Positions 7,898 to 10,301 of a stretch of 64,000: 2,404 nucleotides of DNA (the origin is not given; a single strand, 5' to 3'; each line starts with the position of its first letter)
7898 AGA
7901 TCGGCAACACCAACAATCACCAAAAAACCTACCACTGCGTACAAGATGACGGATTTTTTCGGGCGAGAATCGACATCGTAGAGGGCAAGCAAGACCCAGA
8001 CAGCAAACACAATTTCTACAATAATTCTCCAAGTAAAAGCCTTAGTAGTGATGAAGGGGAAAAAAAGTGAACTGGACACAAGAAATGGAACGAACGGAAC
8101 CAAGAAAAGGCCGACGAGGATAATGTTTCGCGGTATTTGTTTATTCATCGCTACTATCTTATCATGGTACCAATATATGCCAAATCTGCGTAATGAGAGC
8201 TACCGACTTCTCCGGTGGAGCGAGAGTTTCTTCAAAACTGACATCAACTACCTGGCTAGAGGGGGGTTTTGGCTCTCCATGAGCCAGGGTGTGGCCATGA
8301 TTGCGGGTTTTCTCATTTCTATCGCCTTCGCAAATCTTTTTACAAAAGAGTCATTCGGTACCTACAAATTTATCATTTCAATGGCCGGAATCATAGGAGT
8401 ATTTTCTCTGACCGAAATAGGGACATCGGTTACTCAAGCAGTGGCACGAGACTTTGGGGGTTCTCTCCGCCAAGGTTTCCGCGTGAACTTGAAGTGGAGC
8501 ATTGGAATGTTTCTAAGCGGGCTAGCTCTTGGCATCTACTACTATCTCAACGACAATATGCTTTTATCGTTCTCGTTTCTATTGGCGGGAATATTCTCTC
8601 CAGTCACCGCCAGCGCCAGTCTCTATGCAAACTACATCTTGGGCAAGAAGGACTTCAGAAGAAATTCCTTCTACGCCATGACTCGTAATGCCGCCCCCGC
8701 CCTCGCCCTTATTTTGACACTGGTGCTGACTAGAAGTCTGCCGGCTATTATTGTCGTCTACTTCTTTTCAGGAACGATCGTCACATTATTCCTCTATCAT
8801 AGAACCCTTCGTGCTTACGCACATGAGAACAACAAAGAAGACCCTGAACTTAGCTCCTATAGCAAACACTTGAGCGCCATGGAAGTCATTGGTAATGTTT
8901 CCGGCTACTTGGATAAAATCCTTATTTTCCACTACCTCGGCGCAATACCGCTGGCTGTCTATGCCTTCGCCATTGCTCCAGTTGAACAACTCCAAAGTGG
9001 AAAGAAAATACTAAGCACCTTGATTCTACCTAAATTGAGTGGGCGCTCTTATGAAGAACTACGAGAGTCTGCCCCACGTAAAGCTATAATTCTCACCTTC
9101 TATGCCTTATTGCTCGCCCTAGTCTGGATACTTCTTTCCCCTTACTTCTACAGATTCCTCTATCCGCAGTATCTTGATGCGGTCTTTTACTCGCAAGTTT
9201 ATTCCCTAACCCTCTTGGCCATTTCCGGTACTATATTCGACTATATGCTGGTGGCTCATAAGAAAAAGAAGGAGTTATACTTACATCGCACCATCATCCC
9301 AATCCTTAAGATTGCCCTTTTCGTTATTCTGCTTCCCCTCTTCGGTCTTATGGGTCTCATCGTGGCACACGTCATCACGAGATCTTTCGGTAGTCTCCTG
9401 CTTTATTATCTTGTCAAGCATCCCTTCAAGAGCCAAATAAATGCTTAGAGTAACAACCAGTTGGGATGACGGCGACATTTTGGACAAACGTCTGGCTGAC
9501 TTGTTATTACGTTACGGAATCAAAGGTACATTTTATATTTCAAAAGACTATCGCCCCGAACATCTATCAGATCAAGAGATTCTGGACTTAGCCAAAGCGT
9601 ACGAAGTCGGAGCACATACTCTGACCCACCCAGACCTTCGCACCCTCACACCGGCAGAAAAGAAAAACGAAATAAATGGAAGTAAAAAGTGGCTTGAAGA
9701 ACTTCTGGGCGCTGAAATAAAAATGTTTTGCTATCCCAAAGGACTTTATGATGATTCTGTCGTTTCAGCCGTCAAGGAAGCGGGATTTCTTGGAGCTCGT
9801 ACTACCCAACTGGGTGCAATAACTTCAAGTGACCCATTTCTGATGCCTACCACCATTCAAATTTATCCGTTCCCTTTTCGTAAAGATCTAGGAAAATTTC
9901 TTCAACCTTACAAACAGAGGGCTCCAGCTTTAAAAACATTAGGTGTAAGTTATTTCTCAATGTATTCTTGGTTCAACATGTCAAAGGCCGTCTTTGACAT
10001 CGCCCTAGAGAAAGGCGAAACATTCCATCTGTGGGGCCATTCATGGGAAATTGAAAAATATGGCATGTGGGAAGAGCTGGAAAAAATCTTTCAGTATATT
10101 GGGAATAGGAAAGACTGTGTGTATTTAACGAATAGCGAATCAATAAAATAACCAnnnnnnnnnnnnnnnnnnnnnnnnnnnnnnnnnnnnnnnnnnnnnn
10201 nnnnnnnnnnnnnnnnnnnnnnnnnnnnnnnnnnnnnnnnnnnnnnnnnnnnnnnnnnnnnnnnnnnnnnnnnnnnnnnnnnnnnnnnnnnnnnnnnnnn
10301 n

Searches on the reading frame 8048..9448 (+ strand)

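Call 53: search_protein_families(library=pfam, proteins=[window:8048-9448:+], max_evalue=0.00001)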
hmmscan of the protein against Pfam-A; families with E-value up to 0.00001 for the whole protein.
window:8048-9448:+ (466 aa): 1 family
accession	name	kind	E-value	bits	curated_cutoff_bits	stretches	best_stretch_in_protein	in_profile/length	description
PF01943.22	Polysacc_synt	-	1.8e-13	51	28.2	1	69-317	1-256/274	Polysaccharide biosynthesis protein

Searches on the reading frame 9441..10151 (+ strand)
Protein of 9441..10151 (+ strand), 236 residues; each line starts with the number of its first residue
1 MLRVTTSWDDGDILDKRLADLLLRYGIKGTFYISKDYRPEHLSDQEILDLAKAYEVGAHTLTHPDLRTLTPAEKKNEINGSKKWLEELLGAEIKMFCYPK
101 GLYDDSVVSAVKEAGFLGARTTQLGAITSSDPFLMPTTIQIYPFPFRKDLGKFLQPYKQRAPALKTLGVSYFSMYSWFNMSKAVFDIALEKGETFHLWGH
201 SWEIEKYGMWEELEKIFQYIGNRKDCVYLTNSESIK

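Call 53: search_protein_families(library=pfam, proteins=[window:9441-10151:+], max_evalue=0.00001)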
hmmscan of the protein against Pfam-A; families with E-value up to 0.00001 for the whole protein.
window:9441-10151:+ (236 aa): 2 families
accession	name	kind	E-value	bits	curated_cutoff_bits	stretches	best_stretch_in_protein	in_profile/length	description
PF01522.26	Polysacc_deac_1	-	1.4e-20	74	23.1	1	4-116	9-121/124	Polysaccharide deacetylase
PF03065.20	Glyco_hydro_57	-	8.1e-06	25.8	21.2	1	23-128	71-178/291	Glycosyl hydrolase family 57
